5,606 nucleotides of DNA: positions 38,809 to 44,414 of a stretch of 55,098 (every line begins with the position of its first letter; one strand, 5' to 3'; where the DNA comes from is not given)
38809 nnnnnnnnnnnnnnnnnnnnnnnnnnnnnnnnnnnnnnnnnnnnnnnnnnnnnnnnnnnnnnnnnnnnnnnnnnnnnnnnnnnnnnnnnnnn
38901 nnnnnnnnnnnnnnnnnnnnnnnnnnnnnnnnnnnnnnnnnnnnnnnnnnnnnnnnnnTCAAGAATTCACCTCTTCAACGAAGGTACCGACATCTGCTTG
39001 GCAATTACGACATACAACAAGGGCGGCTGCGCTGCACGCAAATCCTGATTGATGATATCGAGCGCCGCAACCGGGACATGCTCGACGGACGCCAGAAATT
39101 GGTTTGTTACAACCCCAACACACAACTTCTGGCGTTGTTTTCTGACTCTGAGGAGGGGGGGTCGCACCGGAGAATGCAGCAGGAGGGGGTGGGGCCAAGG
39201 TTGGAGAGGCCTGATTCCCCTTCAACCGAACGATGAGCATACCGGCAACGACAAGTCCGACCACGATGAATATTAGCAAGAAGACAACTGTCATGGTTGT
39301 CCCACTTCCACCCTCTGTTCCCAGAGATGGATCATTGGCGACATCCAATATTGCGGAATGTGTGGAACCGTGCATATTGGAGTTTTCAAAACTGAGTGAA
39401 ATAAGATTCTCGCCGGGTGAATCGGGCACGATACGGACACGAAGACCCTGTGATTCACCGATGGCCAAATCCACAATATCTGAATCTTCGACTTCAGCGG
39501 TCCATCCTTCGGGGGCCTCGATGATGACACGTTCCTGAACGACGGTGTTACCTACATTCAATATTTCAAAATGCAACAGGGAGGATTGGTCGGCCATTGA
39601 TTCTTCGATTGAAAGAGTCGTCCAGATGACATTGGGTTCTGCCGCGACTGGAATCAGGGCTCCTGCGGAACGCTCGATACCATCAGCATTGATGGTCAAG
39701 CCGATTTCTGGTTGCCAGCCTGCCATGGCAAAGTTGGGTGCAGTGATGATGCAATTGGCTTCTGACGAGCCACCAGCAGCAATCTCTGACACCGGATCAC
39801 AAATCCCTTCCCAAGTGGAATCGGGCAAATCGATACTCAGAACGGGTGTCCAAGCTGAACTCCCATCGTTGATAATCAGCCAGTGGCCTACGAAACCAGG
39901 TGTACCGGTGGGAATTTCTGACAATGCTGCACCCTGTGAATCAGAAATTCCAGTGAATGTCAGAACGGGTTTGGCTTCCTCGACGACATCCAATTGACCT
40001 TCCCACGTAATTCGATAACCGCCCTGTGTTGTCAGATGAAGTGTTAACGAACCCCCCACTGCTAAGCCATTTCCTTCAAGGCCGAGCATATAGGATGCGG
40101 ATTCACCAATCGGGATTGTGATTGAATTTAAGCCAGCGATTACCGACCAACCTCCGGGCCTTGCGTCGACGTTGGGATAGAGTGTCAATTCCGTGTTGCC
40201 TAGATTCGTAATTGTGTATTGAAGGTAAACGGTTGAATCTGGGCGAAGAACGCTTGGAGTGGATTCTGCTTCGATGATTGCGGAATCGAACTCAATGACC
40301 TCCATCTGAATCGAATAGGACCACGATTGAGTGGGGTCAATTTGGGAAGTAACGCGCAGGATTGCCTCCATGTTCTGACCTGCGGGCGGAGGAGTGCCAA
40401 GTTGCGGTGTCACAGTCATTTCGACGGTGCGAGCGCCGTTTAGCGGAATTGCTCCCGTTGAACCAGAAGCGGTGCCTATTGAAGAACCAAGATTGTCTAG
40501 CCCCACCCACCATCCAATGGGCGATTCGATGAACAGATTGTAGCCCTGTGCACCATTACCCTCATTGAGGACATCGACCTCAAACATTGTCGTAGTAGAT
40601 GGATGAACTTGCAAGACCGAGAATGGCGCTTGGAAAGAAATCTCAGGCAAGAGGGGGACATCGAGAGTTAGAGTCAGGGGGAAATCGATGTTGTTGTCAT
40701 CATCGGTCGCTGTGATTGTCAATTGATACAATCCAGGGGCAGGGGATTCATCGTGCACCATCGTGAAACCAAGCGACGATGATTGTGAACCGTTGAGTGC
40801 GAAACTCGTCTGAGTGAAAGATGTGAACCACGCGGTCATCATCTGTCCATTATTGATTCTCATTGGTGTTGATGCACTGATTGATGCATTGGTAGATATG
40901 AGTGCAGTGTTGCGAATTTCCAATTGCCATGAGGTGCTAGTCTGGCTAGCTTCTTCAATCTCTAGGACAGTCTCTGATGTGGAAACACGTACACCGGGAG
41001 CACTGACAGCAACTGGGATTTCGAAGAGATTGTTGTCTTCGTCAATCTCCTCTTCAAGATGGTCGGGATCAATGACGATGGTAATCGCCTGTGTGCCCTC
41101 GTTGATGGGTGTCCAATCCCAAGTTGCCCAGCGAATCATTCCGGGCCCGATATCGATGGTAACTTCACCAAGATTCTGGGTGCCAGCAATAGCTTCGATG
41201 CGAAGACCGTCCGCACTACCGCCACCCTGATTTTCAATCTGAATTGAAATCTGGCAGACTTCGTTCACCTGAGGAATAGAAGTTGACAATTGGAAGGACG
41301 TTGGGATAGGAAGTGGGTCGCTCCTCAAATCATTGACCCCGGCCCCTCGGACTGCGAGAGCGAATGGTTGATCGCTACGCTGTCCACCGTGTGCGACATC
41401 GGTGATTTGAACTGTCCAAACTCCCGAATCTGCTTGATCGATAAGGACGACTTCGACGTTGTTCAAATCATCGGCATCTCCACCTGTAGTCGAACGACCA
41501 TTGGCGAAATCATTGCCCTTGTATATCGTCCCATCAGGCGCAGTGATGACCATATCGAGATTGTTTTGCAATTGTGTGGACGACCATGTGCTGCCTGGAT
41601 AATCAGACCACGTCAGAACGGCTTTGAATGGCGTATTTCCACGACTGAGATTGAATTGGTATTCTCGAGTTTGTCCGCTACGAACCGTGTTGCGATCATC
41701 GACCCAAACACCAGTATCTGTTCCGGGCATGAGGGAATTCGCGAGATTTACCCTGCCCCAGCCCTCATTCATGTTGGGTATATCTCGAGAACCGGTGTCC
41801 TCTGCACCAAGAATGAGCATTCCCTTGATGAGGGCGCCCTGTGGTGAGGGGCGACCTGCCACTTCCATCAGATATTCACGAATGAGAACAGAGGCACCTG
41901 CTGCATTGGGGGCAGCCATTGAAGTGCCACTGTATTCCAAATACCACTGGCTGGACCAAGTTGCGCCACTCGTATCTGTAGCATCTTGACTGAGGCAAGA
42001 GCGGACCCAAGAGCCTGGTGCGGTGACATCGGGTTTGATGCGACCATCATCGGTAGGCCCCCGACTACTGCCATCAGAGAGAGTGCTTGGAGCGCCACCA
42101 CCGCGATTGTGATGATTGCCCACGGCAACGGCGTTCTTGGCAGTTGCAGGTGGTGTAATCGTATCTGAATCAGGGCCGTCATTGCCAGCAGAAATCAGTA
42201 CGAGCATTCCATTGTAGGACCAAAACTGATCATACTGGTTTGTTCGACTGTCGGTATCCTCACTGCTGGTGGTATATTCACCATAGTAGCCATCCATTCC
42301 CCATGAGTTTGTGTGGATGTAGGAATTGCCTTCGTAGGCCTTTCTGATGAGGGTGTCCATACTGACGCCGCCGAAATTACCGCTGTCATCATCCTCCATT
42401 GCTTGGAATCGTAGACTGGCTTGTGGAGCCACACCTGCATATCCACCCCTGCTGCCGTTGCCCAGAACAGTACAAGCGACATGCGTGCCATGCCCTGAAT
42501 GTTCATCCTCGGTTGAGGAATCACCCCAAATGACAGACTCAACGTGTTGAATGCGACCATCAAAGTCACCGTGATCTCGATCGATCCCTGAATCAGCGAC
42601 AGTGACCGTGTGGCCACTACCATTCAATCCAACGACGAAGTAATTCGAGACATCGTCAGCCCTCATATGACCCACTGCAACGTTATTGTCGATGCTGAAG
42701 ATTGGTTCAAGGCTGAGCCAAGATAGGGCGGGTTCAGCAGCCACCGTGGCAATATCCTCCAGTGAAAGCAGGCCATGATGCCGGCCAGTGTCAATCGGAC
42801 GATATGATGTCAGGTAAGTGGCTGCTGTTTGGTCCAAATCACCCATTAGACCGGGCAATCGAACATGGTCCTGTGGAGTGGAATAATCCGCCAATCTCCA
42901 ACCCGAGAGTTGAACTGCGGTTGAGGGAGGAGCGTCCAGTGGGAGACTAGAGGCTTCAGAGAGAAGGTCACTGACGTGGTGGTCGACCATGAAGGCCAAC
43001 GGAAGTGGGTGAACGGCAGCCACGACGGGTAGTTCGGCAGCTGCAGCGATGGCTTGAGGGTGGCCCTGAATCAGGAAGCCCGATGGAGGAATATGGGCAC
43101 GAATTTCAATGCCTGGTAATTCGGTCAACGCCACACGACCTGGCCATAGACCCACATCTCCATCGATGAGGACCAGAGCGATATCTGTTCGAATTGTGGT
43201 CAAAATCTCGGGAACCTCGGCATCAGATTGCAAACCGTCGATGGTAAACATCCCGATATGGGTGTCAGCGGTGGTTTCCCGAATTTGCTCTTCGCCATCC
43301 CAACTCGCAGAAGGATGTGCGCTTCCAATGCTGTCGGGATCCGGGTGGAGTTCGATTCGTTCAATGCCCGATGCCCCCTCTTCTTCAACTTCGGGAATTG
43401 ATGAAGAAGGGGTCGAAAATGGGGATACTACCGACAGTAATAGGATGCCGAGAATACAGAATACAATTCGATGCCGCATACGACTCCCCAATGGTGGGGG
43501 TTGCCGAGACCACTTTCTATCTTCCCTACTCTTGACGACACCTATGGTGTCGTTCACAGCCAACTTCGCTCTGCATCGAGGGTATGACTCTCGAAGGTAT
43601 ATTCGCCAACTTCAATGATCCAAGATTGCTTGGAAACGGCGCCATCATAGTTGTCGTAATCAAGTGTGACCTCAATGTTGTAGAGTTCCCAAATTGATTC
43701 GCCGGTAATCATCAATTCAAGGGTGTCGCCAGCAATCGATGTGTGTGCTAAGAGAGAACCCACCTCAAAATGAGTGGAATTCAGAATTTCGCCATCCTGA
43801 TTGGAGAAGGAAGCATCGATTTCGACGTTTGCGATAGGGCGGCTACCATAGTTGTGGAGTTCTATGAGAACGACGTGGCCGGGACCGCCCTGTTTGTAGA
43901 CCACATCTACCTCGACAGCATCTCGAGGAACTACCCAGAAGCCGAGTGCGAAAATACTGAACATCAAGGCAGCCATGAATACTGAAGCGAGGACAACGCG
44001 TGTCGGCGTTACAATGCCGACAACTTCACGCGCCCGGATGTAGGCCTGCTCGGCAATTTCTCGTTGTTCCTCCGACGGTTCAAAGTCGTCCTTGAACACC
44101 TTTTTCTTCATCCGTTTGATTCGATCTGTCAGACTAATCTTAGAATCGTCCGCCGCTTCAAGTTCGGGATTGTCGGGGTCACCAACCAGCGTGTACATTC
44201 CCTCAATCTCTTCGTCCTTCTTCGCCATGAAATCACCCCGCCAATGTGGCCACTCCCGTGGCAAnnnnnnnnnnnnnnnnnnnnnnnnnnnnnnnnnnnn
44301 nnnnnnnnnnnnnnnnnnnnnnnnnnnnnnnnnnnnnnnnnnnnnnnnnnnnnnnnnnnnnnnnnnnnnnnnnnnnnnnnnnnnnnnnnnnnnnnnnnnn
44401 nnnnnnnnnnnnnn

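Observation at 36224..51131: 15-kb co-directional operon of five giant surface proteins built around an S8 protease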

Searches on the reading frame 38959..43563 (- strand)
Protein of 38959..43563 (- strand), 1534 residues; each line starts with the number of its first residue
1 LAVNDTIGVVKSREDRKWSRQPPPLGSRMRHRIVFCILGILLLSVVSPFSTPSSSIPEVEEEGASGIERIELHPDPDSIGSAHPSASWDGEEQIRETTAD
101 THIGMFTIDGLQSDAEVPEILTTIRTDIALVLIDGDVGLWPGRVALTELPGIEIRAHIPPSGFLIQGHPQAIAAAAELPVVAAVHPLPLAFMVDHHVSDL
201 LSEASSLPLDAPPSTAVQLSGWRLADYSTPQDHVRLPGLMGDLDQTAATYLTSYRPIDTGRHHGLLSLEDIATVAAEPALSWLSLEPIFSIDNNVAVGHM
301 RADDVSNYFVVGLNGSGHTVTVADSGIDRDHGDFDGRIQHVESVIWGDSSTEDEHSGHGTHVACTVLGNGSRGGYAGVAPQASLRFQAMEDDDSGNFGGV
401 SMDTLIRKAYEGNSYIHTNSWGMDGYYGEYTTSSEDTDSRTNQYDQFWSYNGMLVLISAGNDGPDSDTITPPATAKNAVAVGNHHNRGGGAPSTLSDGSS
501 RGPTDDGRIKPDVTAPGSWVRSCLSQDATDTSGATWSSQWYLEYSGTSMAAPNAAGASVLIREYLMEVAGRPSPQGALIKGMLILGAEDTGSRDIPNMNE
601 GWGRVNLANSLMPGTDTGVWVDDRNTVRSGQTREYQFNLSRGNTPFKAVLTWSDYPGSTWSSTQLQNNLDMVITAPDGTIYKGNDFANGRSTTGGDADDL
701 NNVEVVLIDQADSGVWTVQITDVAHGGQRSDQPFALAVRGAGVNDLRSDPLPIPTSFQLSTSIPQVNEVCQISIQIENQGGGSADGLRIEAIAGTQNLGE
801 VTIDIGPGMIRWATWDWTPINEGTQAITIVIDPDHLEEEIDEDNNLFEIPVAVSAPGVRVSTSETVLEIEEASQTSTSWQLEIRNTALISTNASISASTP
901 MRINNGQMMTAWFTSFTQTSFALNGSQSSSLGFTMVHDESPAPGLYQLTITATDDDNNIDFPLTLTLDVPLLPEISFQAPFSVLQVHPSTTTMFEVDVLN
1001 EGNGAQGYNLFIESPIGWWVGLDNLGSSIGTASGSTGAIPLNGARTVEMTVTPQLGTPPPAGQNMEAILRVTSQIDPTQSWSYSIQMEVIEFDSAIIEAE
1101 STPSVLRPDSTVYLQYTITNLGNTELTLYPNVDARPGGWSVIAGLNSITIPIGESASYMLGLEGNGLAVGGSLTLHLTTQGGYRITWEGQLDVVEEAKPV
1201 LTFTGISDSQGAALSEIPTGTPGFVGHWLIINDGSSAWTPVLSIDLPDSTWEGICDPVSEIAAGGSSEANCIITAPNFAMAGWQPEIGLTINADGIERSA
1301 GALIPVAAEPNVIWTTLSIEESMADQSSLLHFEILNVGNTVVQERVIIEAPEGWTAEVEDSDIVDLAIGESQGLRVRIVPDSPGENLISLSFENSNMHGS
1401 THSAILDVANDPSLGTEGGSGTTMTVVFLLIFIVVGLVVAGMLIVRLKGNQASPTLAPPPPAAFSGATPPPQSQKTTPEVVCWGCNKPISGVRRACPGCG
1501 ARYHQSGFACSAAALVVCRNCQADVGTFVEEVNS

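Call 5: search_protein_families(library=pfam, proteins=[window:38959-43563:-], max_evalue=0.01)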
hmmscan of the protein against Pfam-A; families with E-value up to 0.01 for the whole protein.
window:38959-43563:- (1534 aa): 3 families
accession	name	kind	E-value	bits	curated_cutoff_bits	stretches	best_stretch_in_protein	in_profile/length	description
PF00082.27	Peptidase_S8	-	7.4e-43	147.3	21.8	1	315-603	1-288/288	Subtilase family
PF07705.17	CARDB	-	1.1e-13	51.7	22.7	1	760-847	11-99/101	CARDB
PF10633.15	NPCBM_assoc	-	3.9e-06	27.4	24.4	0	1345-1380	25-60/78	NPCBM-associated, NEW3 domain of alpha-galactosidase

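Call 6: search_protein_families(library=ncbifam, proteins=[window:38959-43563:-], max_evalue=0.01)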
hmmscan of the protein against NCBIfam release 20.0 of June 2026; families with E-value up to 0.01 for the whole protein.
window:38959-43563:- (1534 aa): 6 families
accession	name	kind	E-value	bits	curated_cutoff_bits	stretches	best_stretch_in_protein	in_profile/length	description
TIGR03921.1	T7SS_mycosin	equivalog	1.6e-16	60.4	278.75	1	314-567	11-249/353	type VII secretion-associated serine protease mycosin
NF040553.1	SGO_0316_fam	subfamily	9.7e-11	40.1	1400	2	494-569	652-715/1486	SGO_0316/SGO_0317 family LPXTG-anchored serine peptidase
NF040808.2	CspC_non_triad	exception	2.4e-10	39.5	675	1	464-611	416-549/556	bile acid germinant receptor pseudoprotease CspC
NF040809.1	germ_prot_CspBA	exception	6.1e-08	30.8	1250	1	468-611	395-522/1099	bifunctional germination protease/germinant receptor pseudoprotease CspBA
NF041740.1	choice_anch_T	equivalog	1.6e-05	24.2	70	0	1073-1125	124-176/259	choice-of-anchor T family protein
NF033595.1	denti_PrtP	equivalog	0.00014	20.7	300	1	513-609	414-500/606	dentilisin complex serine proteinase subunit PrtP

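Call 53: search_solved_structures(query=window:38959-43479:-, max_evalue=0.001)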
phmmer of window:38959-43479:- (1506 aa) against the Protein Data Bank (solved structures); distinct sequences matched with E-value up to 0.001: 75 (the best 60 are shown).
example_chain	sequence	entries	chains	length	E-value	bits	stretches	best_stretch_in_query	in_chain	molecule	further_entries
5fax_A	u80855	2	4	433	1.2e-74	255.1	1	265-709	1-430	Subtilase SubHal from Bacillus halmapalus | Enzyme subtilase SubHal from Bacillus halmapalus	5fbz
1wmd_A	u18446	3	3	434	6e-74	252.8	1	265-709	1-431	protease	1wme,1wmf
9ues_B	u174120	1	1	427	3.4e-28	101.1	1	278-612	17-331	Subtilisin-like serine protease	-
3afg_A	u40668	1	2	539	6.8e-28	100.1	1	278-612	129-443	Subtilisin-like serine protease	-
2gko_A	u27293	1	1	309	1.1e-15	59.7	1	286-533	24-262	microbial serine proteinases; subtilisin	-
5ffn_A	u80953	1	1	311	5.4e-12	47.4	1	286-532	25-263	Enzyme subtilase SubTY from Bacillus sp. TY145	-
7xr8_A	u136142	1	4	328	2.7e-10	41.8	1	281-536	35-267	Major intracellular serine protease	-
2wv7_A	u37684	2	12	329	7.2e-10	40.4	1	284-539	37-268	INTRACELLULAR SUBTILISIN PROTEASE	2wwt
2xrm_A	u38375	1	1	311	7.3e-10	40.4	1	285-536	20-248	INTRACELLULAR SUBTILISIN PROTEASE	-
2x8j_A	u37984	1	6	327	8.7e-10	40.1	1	284-536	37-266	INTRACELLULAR SUBTILISIN PROTEASE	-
1ea7_A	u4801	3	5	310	1.5e-09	39.3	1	285-531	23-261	SERINE PROTEASE | 36KDA PROTEASE | Sphericase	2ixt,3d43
7y6m_C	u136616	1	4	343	3.2e-09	38.2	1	282-536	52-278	Intracellular serine protease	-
4h6w_A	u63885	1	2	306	1.1e-08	36.5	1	292-582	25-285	N-terminal cyanobactin protease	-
1c9j_A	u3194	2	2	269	1.4e-08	36.1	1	284-535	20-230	SERINE PROTEASE | Subtilisin Savinase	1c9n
1st3_A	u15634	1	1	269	2.2e-08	35.5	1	284-535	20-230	SUBTILISIN BL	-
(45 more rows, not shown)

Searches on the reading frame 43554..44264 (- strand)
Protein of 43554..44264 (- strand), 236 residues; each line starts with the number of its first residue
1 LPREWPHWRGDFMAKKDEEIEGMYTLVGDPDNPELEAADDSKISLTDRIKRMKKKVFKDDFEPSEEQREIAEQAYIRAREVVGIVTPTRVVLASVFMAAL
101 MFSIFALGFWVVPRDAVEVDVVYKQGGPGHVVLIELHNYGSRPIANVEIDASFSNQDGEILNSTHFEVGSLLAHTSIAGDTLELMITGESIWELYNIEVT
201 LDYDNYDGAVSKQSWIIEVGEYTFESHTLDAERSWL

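Call 5: search_protein_families(library=pfam, proteins=[window:43554-44264:-], max_evalue=0.01)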
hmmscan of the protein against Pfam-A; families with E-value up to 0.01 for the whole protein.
window:43554-44264:- (236 aa): 0 families

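Call 6: search_protein_families(library=ncbifam, proteins=[window:43554-44264:-], max_evalue=0.01)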
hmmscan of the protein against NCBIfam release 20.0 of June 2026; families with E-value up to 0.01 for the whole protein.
window:43554-44264:- (236 aa): 1 family
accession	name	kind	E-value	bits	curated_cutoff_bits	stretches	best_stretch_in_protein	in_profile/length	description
NF038353.1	FxLYD_dom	domain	0.0047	16.8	23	0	135-173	9-47/71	FxLYD domain-containing protein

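Call 106: search_protein_families(library=padloc, proteins=[window:43554-44228:-], max_evalue=0.01)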
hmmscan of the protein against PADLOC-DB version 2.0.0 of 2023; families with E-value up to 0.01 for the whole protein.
window:43554-44228:- (224 aa): 0 families

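Call 107: search_protein_families(library=phrogs, proteins=[window:43554-44228:-], max_evalue=0.01)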
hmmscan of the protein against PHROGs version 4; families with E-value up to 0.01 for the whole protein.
window:43554-44228:- (224 aa): 0 families

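Call 109: search_solved_structures(query=A10, max_evalue=1)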
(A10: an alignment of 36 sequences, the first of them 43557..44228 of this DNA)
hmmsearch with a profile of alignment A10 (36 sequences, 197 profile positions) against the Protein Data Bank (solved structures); distinct sequences matched with E-value up to 1: 0.
